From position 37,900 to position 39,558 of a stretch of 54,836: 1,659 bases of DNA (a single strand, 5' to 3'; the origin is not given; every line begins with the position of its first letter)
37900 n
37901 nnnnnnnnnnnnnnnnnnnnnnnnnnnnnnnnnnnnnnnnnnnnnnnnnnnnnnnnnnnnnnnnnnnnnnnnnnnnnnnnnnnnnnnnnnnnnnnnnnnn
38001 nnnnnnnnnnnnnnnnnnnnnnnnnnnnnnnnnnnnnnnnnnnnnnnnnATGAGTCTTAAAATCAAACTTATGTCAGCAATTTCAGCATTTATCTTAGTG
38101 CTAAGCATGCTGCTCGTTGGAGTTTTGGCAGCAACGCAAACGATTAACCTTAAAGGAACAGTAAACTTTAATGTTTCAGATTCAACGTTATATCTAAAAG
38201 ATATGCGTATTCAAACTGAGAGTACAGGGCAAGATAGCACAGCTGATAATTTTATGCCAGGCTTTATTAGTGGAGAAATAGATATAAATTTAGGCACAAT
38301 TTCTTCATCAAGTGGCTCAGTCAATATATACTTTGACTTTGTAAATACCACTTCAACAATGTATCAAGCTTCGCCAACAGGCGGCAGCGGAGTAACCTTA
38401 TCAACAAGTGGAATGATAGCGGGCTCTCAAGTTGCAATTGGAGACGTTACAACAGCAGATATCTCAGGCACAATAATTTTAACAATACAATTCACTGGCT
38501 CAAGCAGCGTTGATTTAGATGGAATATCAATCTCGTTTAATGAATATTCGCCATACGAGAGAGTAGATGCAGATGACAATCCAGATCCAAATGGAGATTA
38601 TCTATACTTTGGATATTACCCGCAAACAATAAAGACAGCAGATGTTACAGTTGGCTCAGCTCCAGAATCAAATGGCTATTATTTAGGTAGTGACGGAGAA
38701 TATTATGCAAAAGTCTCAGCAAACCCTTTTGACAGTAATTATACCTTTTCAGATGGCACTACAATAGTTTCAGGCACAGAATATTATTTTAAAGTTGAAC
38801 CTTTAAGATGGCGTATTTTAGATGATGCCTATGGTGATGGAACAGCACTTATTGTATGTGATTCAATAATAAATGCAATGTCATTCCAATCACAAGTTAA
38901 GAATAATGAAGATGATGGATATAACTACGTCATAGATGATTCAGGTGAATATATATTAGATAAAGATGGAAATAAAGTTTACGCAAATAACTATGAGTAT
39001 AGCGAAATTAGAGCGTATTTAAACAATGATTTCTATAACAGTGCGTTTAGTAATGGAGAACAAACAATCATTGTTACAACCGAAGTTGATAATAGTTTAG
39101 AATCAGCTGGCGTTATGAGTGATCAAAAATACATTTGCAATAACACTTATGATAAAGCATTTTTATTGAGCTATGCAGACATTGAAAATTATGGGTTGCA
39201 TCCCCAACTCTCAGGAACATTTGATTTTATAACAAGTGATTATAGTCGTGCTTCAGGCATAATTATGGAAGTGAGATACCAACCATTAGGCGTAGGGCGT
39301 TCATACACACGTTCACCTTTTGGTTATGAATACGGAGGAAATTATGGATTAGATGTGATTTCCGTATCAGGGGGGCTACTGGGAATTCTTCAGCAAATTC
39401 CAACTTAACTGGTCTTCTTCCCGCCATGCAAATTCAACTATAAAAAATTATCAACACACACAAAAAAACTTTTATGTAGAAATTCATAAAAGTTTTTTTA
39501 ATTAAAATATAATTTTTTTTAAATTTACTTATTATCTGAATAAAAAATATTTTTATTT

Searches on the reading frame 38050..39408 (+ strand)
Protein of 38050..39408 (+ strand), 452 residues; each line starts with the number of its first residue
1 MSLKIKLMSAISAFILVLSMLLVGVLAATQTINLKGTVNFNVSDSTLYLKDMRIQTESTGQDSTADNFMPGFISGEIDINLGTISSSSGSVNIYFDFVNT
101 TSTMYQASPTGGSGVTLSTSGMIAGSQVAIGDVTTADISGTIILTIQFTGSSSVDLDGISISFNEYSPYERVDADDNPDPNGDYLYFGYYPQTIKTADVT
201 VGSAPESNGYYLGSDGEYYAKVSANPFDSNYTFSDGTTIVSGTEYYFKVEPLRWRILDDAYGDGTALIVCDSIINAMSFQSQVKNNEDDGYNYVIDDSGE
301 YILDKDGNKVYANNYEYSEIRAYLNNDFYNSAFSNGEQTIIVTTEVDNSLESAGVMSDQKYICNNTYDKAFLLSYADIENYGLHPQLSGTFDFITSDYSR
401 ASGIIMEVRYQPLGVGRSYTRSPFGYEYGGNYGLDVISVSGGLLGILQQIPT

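Call 8: search_protein_families(library=pfam, proteins=[window:38050-39408:+])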
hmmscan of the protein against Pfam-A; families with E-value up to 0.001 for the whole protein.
window:38050-39408:+ (452 aa): 1 family
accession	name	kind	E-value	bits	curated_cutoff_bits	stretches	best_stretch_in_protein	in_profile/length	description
PF19789.6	DUF6273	-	2.3e-13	50.8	23.5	1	307-379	26-94/172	Domain of unknown function (DUF6273)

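Call 14: find_encoding_contigs(protein=window:38050-39408:+, flank=6000, max_places=10)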
Protein window:38050-39408:+ (452 aa): 1 contig read that carries it; 1 place shown.
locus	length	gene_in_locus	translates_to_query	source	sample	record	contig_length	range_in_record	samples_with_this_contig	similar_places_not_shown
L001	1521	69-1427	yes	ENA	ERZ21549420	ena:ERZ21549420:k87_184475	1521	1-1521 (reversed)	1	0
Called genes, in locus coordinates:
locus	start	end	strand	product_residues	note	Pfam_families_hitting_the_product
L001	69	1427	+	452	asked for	PF19789:DUF6273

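Call 46: find_related_loci(query=window:38050-39408:+, collection=metagenome_contigs, flank=5000)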
Query window:38050-39408:+ (452 aa) in metagenome_contigs; peptide patterns used: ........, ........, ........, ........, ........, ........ (x = any residue, [..] = any of these).
93 stretches matched a pattern; 2 encode a relative of the query (tblastn E <= 1e-3); 2 distinct loci.
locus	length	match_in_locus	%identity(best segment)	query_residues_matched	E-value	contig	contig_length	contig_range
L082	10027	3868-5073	62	1-403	4e-153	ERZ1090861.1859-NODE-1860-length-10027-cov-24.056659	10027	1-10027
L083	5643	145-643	64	1-165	1e-53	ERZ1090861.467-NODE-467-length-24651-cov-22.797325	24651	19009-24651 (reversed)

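Call 54: find_homologous_proteins(query=window:38050-39408:+)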
Query window:38050-39408:+ (452 aa): 1058 proteins with E <= 0.001 among 8000 candidates; the best 120 are listed.
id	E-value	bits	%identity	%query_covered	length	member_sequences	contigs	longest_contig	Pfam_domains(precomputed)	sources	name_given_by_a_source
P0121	1.0e-275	932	96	98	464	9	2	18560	PF19789.7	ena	-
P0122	3.5e-151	522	63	95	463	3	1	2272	PF19789.7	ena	-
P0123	7.0e-111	389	56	83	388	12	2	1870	PF19789.7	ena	-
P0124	2.5e-107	377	46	99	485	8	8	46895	PF19789.7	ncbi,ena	-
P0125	2.4e-106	374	46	98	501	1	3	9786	PF19789.7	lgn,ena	-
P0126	6.9e-104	366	44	94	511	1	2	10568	PF19789.7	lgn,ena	-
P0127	1.5e-101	358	45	98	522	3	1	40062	PF19789.7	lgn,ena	-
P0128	1.5e-101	358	44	94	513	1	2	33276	PF19789.7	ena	-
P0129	7.3e-101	356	46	98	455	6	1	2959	PF19789.7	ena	-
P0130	2.0e-97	345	43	99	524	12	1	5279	PF19789.7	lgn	-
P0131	1.2e-96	342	43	99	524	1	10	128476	PF19789.7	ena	-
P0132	1.5e-96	342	43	99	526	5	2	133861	PF19789.7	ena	-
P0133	2.1e-96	341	43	99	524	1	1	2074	PF19789.7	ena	-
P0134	2.7e-96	341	45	94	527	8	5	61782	PF19789.7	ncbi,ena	-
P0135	3.1e-96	341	44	95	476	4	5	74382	PF19789.7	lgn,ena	-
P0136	4.3e-96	340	43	99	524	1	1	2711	PF19789.7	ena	-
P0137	5.1e-96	340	46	91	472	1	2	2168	PF19789.7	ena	-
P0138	8.5e-96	339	44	97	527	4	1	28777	PF19789.7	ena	-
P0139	1.2e-94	336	42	99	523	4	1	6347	PF19789.7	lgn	-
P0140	1.4e-94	335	46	93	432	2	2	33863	PF19789.7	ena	-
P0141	3.7e-94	334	42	99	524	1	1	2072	PF19789.7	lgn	-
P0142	4.7e-92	327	45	90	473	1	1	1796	PF19789.7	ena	-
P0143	3.3e-90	321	42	99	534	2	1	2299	PF19789.7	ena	-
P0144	5.9e-90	320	44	90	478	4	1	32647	PF19789.7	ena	-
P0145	4.6e-88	314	44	91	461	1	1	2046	PF19789.7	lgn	-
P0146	4.9e-88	314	40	61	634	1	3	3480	PF19789.7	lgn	-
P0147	1.0e-87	313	44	90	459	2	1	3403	PF19789.7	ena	-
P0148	1.6e-87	312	42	94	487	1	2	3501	PF19789.7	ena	-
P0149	9.7e-87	310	44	95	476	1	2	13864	PF19789.7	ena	-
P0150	4.3e-86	307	40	96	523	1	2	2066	PF19789.7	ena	-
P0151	4.0e-85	304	45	89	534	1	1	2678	PF19789.7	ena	-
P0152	2.4e-83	298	42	94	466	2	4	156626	PF19789.7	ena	-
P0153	1.3e-82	296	40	95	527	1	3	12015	PF19789.7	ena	-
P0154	1.9e-82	295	40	95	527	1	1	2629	PF19789.7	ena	-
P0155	1.9e-82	295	43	84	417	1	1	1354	PF19789.7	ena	-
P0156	4.7e-82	294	40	99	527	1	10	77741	PF19789.7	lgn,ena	-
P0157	5.3e-82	294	42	89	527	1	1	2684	PF19789.7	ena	-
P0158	1.9e-81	292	42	96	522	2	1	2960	PF19789.7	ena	-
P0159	3.3e-81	291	42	89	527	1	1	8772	PF19789.7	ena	-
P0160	6.0e-81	290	40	95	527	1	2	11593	PF19789.7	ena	-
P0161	2.5e-80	288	44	87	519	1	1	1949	PF19789.7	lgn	-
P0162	6.5e-80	287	40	94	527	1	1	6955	PF19789.7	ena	-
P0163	3.7e-78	281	41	95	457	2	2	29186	PF19789.7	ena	-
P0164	5.5e-78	281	41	94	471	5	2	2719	PF19789.7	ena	-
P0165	3.3e-77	278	44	54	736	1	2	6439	PF19789.7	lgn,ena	-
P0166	2.4e-75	272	41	94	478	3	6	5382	PF19789.7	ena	-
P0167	1.3e-74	270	39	96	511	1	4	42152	PF19789.7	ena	-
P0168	1.8e-74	269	41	95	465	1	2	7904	PF19789.7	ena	-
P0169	7.7e-74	267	39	95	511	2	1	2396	PF19789.7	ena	-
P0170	3.2e-73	265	40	97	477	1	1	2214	PF19789.7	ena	-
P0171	3.3e-73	265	41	53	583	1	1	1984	PF19789.7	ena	-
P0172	2.2e-70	256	38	96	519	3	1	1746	PF19789.7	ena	-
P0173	1.5e-66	243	36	94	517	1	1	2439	PF19789.7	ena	-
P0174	4.6e-65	238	39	94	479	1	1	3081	PF19789.7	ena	-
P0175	8.4e-65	237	39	94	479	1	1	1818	PF19789.7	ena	-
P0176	8.4e-65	237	39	94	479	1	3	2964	PF19789.7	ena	-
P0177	1.3e-64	237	39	94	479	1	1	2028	PF19789.7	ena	-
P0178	4.8e-63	232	42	53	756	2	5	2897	PF19789.7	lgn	-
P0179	1.1e-60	224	38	96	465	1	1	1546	PF19789.7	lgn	-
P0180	2.0e-60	223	38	94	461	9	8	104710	PF19789.7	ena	-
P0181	1.6e-59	220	37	97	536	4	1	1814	PF19789.7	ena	-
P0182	3.1e-59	219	44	61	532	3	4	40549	PF19789.7,PF18998.7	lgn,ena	-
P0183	5.6e-59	218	36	93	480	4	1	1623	PF19789.7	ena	-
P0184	6.3e-59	218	43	67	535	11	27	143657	PF19789.7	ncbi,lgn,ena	-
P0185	8.7e-59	217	37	96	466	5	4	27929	PF19789.7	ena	-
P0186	1.3e-58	217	42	69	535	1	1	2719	PF19789.7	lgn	-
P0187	4.1e-58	215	45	61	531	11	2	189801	PF19789.7,PF18998.7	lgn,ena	-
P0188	4.5e-58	215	36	99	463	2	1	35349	PF19789.7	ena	-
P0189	7.8e-58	214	38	89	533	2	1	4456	PF19789.7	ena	-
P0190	1.6e-57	213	49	54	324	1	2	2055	PF19789.7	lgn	-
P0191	1.8e-57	213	36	95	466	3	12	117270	PF19789.7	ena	-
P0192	1.8e-57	213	50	57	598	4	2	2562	PF09479.17,PF19789.7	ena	-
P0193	2.8e-57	212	46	57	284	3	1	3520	PF19789.7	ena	-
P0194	5.7e-57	211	36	94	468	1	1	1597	PF19789.7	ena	-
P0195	1.9e-56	210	49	57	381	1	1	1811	PF19789.7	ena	-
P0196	2.1e-56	210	38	94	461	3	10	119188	PF19789.7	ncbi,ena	-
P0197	2.8e-56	209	38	94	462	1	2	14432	PF19789.7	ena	-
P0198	3.2e-56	209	49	54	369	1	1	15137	PF09479.17,PF19789.7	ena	-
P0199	4.6e-56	209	47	58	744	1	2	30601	PF13306.13,PF19789.7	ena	-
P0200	8.4e-56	208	36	99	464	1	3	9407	PF19789.7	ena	-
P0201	1.0e-55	207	46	57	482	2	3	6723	PF25994.1,PF19789.7,PF27605.1,PF01576.25,PF25014.2,PF10473.15,PF14282.12,PF11932.14,PF19220.7,PF24161.2,PF24319.3,PF04977.21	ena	-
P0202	1.9e-55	206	47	54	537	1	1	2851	PF16331.11,PF19789.7,PF25450.2,PF28422.1,PF26346.1,PF27605.1,PF13166.13,PF10473.15,PF14282.12,PF11559.14,PF28019.1,PF04977.21,PF14662.12,PF25994.1,PF12325.14,PF26022.1,PF16888.11,PF01576.25,PF25014.2,PF26095.1,PF16326.11,PF11932.14,PF06005.19,PF08614.17,PF02090.22,PF17675.7,PF23649.2,PF19220.7,PF041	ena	-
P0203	1.9e-55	206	36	94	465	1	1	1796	PF19789.7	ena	-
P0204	2.9e-55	206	47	57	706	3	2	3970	PF16820.12,PF19789.7,PF18998.7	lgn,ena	-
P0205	3.1e-55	206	44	60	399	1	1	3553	PF19789.7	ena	-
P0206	3.8e-55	205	47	59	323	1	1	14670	PF19789.7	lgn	-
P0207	4.6e-55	205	45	64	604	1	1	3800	PF01391.24,PF19789.7,PF16378.11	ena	-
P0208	4.7e-55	205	50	54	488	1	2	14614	PF19789.7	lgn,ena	-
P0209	4.7e-55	205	37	95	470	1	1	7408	PF19789.7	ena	-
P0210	6.2e-55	205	46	54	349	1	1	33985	PF09479.17,PF19789.7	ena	-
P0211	6.5e-55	205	36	100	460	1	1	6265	PF19789.7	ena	-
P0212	8.2e-55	204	36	96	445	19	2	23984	PF19789.7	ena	-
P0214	2.5e-54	203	65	37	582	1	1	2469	PF19789.7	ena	-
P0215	3.7e-54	202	45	64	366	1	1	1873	PF19789.7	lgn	-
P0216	3.8e-54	202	51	54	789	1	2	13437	PF09479.17,PF19789.7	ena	-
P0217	4.5e-54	202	46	54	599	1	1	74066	PF09479.17,PF19789.7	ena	-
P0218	5.2e-54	202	43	61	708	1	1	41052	PF16820.12,PF19789.7,PF18998.7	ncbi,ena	-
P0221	5.9e-54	202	48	54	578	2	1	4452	PF01391.24,PF19789.7,PF16378.11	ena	-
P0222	6.2e-54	201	43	67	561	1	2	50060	PF19789.7,PF18998.7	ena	-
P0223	6.6e-54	201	46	57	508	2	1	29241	PF09479.17,PF19789.7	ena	-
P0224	7.0e-54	201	47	54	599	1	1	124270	PF09479.17,PF19789.7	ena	-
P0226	8.3e-54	201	46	54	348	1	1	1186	PF09479.17,PF19789.7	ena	-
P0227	8.6e-54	201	44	56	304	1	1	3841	PF19789.7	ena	-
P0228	1.2e-53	201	44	62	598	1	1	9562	PF09479.17,PF19789.7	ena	-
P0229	1.4e-53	200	45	58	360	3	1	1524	PF09479.17,PF19789.7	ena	-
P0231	2.0e-53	200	37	98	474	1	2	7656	PF19789.7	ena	-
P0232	3.1e-53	199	47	54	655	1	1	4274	PF19789.7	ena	-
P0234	5.0e-53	198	44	61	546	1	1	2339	PF09479.17,PF19789.7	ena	-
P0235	5.8e-53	198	46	54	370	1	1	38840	PF09479.17,PF19789.7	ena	-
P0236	6.2e-53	198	45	57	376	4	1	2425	PF19789.7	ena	-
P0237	6.5e-53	198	35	99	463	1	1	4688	PF19789.7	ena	-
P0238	6.8e-53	198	45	61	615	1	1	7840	PF09479.17,PF19789.7,PF18998.7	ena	-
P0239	7.1e-53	198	46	56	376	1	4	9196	PF09479.17,PF19789.7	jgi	jgi:uncharacterized repeat protein (TIGR02543 family)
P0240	1.2e-52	197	45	54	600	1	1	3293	PF09479.17,PF19789.7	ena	-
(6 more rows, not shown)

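Call 55: find_encoding_contigs(protein=P0121, flank=4000, max_places=6)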
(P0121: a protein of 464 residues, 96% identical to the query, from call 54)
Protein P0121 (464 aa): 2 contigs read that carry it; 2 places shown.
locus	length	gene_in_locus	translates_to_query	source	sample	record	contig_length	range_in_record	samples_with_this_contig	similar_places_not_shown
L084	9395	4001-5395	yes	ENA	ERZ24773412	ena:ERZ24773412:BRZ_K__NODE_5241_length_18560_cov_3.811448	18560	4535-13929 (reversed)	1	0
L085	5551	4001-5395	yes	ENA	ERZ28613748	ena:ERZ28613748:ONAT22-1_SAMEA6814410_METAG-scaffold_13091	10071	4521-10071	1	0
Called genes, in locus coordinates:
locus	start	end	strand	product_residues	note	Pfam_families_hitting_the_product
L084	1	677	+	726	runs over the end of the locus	PF01136:Peptidase_U32, PF12392:DUF3656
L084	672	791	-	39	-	-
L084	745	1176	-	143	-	PF13240:Zn_Ribbon_1 (weak)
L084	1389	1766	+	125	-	PF06397:Desulfoferrod_N (weak), PF01880:Desulfoferrodox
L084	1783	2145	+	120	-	PF16403:Bact_surface_Ig-like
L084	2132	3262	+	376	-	PF00753:Lactamase_B (weak)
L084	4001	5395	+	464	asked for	PF19789:DUF6273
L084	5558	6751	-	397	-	PF12838:Fer4_7 (faint), PF13183:Fer4_8 (faint), PF00037:Fer4, PF12797:Fer4_2 (weak), PF12837:Fer4_6 (weak), PF00210:Ferritin (weak), PF02915:Rubrerythrin, PF21349:RUBY_RBDX, +2 more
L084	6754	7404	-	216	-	PF00301:Rubredoxin, PF21349:RUBY_RBDX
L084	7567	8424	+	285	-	PF00483:NTP_transferase, PF12804:NTP_transf_3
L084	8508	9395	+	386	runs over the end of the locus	PF02666:PS_Dcarbxylase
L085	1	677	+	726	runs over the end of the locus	PF01136:Peptidase_U32, PF12392:DUF3656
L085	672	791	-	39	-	-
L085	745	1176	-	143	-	PF13240:Zn_Ribbon_1 (weak)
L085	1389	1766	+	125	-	PF06397:Desulfoferrod_N (weak), PF01880:Desulfoferrodox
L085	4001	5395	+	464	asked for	PF19789:DUF6273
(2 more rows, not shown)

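Call 56: find_encoding_contigs(protein=P0122, flank=4000, max_places=6)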
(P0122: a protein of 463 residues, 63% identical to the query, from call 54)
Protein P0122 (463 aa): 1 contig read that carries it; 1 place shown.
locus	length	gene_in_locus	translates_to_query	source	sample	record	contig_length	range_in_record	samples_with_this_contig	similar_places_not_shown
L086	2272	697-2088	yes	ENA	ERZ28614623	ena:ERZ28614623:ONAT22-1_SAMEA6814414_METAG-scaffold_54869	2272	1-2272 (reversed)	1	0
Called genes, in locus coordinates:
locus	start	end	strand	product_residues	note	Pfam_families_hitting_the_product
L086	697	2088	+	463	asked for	PF19789:DUF6273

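Call 57: find_encoding_contigs(protein=P0124, flank=4000, max_places=8)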
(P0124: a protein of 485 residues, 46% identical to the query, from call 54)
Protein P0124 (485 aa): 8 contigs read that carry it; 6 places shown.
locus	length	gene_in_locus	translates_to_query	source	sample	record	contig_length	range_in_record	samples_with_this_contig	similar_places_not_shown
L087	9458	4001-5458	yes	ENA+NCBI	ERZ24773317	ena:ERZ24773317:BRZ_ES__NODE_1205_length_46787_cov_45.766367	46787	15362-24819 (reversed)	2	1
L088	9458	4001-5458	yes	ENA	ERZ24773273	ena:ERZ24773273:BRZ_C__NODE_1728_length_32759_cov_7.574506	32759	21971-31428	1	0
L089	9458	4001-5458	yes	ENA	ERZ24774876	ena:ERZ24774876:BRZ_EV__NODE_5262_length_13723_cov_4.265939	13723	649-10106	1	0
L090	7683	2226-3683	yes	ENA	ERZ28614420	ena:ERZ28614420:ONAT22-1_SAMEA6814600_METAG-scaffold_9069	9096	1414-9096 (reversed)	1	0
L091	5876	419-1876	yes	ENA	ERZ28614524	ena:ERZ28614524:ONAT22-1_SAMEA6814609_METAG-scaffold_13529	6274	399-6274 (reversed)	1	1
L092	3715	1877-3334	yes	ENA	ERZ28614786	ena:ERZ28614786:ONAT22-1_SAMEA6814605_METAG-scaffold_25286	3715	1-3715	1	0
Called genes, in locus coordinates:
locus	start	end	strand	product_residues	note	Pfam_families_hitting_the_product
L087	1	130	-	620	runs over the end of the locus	PF01134:GIDA, PF21680:GIDA_C_1st, PF13932:SAM_GIDA_C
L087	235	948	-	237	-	PF20394:DUF6688 (weak), PF14378:PAP2_3 (weak), PF01569:PAP2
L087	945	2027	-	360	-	-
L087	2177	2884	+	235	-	PF03767:Acid_phosphat_B (weak)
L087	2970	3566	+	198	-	PF02915:Rubrerythrin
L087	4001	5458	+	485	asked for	PF19789:DUF6273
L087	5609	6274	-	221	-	PF14317:YcxB (weak)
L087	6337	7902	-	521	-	PF00158:Sigma54_activat (faint), PF00004:AAA, PF17866:AAA_lid_6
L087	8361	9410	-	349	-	-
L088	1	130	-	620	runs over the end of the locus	PF01134:GIDA, PF07992:Pyr_redox_2 (faint), PF21680:GIDA_C_1st, PF13932:SAM_GIDA_C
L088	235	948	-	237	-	PF20394:DUF6688 (weak), PF14378:PAP2_3 (weak), PF01569:PAP2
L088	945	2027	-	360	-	-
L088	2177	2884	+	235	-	PF03767:Acid_phosphat_B (weak)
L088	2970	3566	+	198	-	PF02915:Rubrerythrin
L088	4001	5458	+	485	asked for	PF19789:DUF6273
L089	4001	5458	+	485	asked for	PF19789:DUF6273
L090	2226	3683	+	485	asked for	PF19789:DUF6273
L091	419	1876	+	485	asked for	PF19789:DUF6273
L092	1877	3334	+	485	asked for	PF19789:DUF6273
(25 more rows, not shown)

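Call 63: find_encoding_contigs(protein=P0127, flank=3000, max_places=3)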
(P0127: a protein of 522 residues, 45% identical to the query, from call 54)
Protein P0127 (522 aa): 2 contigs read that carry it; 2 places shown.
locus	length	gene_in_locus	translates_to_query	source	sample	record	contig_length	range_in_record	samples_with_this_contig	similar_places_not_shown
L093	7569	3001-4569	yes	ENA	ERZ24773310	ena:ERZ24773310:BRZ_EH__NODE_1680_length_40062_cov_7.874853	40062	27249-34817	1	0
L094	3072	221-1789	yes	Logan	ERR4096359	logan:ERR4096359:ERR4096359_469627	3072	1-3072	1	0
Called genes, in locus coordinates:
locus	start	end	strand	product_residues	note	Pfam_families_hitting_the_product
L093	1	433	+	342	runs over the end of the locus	PF04055:Radical_SAM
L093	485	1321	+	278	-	PF03193:RsgA_GTPase, PF01926:MMR_HSR1 (weak)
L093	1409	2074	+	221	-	PF00977:His_biosynth (faint), PF00834:Ribul_P_3_epim, PF13277:YmdB (faint)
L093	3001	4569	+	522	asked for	PF19789:DUF6273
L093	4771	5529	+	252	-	PF02811:PHP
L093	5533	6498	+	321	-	PF14528:LAGLIDADG_3 (faint), PF14527:LAGLIDADG_WhiA, PF02650:HTH_WhiA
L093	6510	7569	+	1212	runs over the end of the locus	PF02811:PHP, PF07733:DNA_pol3_alpha, PF17657:DNA_pol3_finger, PF14579:HHH_6, PF01336:tRNA_anti-codon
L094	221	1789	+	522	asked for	PF19789:DUF6273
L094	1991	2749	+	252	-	PF02811:PHP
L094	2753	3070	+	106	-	?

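Call 64: find_encoding_contigs(protein=P0131, flank=3000, max_places=3)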
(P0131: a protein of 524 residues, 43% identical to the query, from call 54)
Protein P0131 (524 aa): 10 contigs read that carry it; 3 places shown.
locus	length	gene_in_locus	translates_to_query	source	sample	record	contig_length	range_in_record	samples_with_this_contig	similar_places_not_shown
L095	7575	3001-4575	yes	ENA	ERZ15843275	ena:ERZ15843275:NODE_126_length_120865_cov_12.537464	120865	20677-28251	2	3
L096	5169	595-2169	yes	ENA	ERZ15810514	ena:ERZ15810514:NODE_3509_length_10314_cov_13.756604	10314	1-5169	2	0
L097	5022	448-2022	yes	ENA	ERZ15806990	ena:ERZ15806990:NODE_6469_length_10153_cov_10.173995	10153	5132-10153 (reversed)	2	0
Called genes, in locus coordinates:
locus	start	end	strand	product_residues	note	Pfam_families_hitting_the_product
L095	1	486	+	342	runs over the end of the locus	PF04055:Radical_SAM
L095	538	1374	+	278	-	PF03193:RsgA_GTPase, PF01926:MMR_HSR1 (weak)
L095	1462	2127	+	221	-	PF00977:His_biosynth (faint), PF00834:Ribul_P_3_epim, PF13277:YmdB (faint)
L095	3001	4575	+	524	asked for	PF19789:DUF6273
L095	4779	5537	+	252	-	PF02811:PHP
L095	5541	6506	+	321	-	PF14528:LAGLIDADG_3 (faint), PF14527:LAGLIDADG_WhiA, PF02650:HTH_WhiA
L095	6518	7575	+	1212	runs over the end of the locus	PF02811:PHP, PF07733:DNA_pol3_alpha, PF17657:DNA_pol3_finger, PF14579:HHH_6, PF01336:tRNA_anti-codon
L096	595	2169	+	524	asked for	PF19789:DUF6273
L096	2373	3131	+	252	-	PF02811:PHP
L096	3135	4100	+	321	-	PF14528:LAGLIDADG_3 (faint), PF14527:LAGLIDADG_WhiA, PF02650:HTH_WhiA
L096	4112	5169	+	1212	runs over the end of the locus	PF02811:PHP, PF07733:DNA_pol3_alpha, PF17657:DNA_pol3_finger, PF14579:HHH_6, PF01336:tRNA_anti-codon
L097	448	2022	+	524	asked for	PF19789:DUF6273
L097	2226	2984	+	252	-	PF02811:PHP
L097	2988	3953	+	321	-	PF14528:LAGLIDADG_3 (faint), PF14527:LAGLIDADG_WhiA, PF02650:HTH_WhiA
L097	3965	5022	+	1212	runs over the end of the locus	PF02811:PHP, PF07733:DNA_pol3_alpha, PF17657:DNA_pol3_finger, PF14579:HHH_6, PF01336:tRNA_anti-codon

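Call 65: find_encoding_contigs(protein=P0135, flank=3000, max_places=3)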
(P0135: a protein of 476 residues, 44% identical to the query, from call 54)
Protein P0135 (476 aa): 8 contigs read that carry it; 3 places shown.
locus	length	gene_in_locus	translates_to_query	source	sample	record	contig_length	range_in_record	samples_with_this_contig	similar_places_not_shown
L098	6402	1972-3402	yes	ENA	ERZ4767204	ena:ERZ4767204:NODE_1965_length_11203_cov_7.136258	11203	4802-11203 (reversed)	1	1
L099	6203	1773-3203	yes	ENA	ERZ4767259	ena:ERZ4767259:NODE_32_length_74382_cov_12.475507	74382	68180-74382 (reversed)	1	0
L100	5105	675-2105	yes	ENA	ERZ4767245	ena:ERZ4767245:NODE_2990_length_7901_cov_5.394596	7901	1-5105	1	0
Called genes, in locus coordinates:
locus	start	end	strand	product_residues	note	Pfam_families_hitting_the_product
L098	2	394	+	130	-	?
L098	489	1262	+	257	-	PF04542:Sigma70_r2, PF04539:Sigma70_r3 (weak), PF08281:Sigma70_r4_2, PF04545:Sigma70_r4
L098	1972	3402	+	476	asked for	PF19789:DUF6273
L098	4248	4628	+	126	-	PF00164:Ribosom_S12_S23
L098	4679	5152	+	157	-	PF00177:Ribosomal_S7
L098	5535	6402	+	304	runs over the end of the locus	PF01368:DHH, PF02272:DHHA1 (weak)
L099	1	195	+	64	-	?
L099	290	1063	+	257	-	PF04542:Sigma70_r2, PF04539:Sigma70_r3 (weak), PF08281:Sigma70_r4_2, PF04545:Sigma70_r4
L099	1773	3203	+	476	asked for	PF19789:DUF6273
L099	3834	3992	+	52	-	-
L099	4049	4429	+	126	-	PF00164:Ribosom_S12_S23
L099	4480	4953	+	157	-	PF00177:Ribosomal_S7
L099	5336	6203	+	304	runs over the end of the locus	PF01368:DHH, PF02272:DHHA1 (weak)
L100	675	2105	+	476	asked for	PF19789:DUF6273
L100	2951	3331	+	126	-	PF00164:Ribosom_S12_S23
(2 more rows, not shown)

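Call 70: search_protein_families(library=ncbifam, proteins=[window:38050-39408:+], max_evalue=0.01)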
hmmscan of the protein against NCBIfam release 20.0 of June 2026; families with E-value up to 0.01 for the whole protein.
window:38050-39408:+ (452 aa): 0 families

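Call 103: find_related_loci(query=A6, collection=viral_contigs, flank=2500)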
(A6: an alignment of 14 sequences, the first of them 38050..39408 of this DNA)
Query A6 (452 aa) in viral_contigs; peptide patterns used: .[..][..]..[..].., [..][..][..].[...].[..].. (x = any residue, [..] = any of these).
25 stretches matched a pattern, but none encodes a relative of the query by tblastn (E <= 1e-3).
